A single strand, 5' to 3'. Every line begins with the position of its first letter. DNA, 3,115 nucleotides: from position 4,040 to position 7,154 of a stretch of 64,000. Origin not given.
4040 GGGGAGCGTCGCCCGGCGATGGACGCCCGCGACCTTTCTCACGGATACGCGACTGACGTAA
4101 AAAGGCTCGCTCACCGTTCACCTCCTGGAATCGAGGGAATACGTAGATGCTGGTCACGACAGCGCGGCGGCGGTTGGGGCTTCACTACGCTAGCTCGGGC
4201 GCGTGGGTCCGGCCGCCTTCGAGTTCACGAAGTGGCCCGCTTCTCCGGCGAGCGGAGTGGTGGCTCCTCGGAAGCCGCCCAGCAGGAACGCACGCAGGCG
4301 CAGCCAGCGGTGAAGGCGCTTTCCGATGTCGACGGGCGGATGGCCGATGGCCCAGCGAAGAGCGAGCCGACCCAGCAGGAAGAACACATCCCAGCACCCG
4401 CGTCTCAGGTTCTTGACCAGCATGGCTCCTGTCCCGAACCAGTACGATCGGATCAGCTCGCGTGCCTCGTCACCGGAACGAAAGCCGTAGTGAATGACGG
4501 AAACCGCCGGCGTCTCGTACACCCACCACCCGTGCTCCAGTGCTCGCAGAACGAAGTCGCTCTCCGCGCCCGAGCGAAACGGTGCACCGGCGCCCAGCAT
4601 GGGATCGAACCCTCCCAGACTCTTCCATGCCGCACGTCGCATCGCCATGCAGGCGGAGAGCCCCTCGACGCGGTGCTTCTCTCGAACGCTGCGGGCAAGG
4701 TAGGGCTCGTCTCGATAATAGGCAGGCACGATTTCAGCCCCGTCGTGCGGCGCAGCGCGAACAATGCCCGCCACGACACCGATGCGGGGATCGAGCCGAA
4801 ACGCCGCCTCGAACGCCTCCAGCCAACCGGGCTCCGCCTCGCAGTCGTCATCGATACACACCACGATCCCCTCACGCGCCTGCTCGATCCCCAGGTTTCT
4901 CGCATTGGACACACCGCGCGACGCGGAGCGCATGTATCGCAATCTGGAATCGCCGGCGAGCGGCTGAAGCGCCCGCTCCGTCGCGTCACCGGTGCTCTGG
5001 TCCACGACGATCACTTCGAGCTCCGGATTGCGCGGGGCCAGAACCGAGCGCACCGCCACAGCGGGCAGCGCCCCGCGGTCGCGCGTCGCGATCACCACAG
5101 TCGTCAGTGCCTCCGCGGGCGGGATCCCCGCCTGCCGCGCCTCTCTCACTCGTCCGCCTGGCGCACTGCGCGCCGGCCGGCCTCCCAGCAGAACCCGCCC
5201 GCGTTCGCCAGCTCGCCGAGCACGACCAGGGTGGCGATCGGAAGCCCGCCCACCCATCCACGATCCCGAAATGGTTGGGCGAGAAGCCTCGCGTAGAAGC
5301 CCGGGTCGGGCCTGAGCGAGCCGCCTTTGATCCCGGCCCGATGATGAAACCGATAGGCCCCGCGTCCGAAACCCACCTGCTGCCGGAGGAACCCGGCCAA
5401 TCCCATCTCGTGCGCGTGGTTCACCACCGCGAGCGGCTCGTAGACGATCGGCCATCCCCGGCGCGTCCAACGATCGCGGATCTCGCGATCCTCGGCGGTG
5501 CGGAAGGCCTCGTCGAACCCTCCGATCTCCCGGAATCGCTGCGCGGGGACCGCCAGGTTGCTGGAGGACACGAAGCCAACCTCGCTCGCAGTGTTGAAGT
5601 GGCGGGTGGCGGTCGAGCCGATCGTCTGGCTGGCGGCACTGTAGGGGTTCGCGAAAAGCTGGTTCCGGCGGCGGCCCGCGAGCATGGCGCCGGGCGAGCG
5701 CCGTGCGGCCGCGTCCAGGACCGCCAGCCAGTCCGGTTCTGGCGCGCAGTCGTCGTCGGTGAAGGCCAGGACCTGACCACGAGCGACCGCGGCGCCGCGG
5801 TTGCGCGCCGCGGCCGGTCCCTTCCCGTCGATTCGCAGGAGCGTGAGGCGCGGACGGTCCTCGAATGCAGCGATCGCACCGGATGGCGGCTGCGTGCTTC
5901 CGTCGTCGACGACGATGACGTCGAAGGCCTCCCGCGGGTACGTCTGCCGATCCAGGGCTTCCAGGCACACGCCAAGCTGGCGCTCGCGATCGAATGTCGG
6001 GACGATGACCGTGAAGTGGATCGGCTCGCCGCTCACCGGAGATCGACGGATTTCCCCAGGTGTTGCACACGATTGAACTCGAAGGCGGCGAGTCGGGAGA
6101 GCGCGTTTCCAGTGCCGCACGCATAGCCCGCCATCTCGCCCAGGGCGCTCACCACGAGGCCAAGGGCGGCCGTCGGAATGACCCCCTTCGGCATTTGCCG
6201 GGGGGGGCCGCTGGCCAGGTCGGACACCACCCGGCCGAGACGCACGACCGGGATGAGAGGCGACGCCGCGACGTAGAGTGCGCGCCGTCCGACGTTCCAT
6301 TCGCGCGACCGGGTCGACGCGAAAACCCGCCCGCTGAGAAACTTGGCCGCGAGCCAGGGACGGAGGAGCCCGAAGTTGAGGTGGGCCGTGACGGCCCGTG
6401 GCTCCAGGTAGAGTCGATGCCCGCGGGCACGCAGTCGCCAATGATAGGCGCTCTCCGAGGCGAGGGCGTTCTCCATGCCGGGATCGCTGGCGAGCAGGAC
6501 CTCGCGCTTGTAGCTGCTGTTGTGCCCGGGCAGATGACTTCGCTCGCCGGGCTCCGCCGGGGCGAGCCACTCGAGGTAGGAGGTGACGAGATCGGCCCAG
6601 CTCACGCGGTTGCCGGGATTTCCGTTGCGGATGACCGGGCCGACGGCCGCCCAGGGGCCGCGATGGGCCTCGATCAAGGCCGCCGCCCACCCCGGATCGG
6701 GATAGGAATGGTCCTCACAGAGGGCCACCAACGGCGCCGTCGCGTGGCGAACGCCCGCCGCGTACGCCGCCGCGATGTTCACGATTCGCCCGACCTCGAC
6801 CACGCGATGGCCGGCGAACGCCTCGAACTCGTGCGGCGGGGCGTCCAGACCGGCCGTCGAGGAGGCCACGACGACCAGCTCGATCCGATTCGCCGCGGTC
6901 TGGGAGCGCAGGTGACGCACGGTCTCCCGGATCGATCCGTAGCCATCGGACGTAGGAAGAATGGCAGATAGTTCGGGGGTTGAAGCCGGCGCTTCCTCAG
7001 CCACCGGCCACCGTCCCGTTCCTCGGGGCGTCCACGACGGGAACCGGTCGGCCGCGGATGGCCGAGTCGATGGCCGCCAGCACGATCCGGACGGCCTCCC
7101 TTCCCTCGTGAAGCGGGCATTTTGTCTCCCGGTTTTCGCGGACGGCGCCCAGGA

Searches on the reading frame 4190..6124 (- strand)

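Call 25: search_protein_families(library=pfam, proteins=[window:4190-6124:-], max_evalue=0.0001)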
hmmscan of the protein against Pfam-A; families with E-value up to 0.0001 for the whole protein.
window:4190-6124:- (644 aa): 3 families
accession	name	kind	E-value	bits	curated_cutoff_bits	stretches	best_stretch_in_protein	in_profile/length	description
PF00535.33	Glycos_transf_2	-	2e-19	70.6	23.3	1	342-498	1-162/168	Glycosyl transferase family 2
PF13641.12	Glyco_tranf_2_3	-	1.9e-12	48.1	27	1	341-546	3-212/230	Glycosyltransferase like family 2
PF13506.12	Glyco_transf_21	-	5.7e-05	23.1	21.7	1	411-509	24-123/174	Glycosyl transferase family 21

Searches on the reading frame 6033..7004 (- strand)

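Call 25: search_protein_families(library=pfam, proteins=[window:6033-7004:-], max_evalue=0.0001)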
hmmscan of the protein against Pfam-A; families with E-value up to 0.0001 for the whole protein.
window:6033-7004:- (323 aa): 1 family
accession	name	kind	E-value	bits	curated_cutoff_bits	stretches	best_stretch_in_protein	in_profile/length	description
PF00535.33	Glycos_transf_2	-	7.6e-10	39.4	23.3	1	13-170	1-164/168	Glycosyl transferase family 2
